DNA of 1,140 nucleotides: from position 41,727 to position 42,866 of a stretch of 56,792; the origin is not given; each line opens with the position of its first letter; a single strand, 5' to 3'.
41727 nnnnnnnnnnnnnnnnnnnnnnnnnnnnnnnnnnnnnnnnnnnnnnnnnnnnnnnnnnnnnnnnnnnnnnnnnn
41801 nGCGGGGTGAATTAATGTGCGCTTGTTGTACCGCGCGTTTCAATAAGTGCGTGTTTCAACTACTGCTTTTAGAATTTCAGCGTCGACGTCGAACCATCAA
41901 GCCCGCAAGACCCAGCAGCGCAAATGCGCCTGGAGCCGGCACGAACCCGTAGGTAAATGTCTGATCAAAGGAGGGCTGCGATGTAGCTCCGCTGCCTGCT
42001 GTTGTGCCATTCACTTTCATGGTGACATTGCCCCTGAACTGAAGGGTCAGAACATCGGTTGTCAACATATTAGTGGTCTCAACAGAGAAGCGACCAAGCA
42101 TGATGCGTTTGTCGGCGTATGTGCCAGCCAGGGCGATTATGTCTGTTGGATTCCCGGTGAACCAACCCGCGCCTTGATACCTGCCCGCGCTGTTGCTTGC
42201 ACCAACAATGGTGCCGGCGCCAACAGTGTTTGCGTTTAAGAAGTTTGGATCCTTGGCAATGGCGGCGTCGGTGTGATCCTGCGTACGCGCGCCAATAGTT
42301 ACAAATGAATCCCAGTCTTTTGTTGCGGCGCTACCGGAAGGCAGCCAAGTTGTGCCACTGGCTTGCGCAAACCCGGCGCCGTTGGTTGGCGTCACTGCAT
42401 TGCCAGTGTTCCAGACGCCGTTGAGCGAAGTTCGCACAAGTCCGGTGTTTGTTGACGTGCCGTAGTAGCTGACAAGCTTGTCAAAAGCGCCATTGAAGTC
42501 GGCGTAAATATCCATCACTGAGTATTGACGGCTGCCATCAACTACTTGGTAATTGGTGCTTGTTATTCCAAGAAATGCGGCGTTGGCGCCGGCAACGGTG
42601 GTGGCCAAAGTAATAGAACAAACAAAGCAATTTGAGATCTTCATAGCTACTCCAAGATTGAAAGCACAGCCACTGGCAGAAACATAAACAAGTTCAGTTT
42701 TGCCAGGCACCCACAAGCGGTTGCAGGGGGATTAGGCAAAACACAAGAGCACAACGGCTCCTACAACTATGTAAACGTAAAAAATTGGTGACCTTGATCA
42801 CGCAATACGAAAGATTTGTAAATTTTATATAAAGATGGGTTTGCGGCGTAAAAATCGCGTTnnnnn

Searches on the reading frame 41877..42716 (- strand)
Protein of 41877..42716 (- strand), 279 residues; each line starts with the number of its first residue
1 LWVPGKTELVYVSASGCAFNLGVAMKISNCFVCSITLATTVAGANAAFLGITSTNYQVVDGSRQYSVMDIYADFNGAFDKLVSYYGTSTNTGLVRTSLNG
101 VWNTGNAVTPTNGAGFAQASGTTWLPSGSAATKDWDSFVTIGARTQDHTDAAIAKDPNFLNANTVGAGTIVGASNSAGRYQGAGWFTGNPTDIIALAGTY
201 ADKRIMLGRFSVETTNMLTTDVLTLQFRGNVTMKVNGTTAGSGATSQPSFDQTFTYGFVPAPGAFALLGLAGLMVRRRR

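Call 9: search_protein_families(library=pfam, proteins=[window:41877-42716:-], max_evalue=0.001)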
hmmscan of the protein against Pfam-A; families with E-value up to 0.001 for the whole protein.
window:41877-42716:- (279 aa): 0 families

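Call 77: search_protein_families(library=ncbifam, proteins=[window:41877-42716:-], max_evalue=0.01)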
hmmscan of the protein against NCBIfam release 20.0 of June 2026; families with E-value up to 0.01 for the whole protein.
window:41877-42716:- (279 aa): 2 families
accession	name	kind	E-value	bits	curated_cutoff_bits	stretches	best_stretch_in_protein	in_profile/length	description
NF058571.1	GVDTG_CTERM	domain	0.0056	17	29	1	238-279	6-44/44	GVDTG sorting domain-containing protein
NF041927.1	Xrt_dep_XDP1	equivalog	0.0079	16.2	125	1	229-279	197-241/242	exosortase-dependent surface protein XDP1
